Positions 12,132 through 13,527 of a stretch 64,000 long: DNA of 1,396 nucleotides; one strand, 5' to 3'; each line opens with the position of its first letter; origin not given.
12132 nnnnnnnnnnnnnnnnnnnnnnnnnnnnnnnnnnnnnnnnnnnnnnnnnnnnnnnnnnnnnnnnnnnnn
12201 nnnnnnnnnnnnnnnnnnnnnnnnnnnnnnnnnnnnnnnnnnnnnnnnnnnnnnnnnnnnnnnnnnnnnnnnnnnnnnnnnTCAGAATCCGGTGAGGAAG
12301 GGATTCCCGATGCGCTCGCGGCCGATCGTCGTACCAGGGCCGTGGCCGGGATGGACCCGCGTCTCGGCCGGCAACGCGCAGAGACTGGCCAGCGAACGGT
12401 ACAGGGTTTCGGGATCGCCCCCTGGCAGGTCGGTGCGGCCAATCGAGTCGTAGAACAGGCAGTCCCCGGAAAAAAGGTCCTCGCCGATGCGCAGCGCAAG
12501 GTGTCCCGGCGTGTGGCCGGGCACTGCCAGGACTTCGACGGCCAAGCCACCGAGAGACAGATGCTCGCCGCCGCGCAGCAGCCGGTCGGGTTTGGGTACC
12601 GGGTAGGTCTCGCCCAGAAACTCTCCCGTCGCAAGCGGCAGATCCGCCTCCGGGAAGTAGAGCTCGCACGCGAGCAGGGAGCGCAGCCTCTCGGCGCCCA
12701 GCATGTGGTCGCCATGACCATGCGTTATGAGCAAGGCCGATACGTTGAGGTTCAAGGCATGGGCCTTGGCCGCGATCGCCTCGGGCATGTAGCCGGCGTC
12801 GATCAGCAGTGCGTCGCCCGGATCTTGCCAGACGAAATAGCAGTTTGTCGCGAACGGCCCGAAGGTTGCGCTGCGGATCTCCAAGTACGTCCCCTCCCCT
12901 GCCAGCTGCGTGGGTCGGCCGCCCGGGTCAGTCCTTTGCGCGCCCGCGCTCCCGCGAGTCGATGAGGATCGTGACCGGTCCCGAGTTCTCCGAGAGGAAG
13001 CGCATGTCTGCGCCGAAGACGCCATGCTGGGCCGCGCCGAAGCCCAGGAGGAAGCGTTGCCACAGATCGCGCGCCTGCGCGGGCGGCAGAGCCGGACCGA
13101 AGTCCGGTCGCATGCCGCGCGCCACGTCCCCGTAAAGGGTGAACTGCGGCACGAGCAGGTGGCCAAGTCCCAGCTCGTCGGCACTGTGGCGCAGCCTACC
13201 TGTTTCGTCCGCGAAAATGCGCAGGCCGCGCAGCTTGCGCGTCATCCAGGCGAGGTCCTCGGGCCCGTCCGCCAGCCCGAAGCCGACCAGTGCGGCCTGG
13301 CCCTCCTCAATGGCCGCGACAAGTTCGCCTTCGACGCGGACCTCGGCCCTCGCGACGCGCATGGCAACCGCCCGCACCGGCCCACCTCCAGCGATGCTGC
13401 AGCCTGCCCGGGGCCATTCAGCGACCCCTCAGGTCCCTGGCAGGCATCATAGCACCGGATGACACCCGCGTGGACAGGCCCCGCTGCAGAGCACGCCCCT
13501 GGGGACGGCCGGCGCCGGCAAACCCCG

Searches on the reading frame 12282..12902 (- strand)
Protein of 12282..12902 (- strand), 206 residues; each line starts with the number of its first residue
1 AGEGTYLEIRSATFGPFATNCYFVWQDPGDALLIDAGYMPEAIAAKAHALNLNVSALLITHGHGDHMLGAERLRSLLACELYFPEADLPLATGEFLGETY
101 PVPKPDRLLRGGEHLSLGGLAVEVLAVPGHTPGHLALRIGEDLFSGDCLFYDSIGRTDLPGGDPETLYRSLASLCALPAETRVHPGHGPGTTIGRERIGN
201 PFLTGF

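Call 7: search_protein_families(library=pfam, proteins=[window:12282-12902:-], max_evalue=0.0001)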
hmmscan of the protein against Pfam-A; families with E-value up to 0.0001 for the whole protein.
window:12282-12902:- (206 aa): 1 family
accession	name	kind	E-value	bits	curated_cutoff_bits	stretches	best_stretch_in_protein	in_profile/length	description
PF00753.33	Lactamase_B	-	8e-29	101.4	22.7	1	15-187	2-196/196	Metallo-beta-lactamase superfamily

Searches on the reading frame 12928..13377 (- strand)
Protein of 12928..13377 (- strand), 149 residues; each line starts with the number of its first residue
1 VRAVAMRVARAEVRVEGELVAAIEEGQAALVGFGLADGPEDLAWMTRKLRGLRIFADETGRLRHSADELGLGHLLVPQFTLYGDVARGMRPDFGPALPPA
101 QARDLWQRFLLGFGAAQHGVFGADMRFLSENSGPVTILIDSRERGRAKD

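Call 3: search_protein_families(library=ncbifam, proteins=[window:12928-13377:-], max_evalue=0.001)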
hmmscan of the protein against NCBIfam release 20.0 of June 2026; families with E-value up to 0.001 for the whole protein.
window:12928-13377:- (149 aa): 1 family
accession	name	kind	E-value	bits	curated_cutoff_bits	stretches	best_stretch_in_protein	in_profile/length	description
TIGR00256.1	TIGR00256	equivalog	1.2e-27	97.2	101.5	1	1-141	1-145/146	D-aminoacyl-tRNA deacylase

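Call 4: search_protein_families(library=pfam, proteins=[window:12928-13377:-], max_evalue=0.01)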
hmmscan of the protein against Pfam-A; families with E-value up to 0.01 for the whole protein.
window:12928-13377:- (149 aa): 1 family
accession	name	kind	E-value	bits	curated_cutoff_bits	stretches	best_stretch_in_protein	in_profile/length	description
PF02580.21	Tyr_Deacylase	-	4.5e-37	128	25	1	2-140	1-144/144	D-Tyr-tRNA(Tyr) deacylase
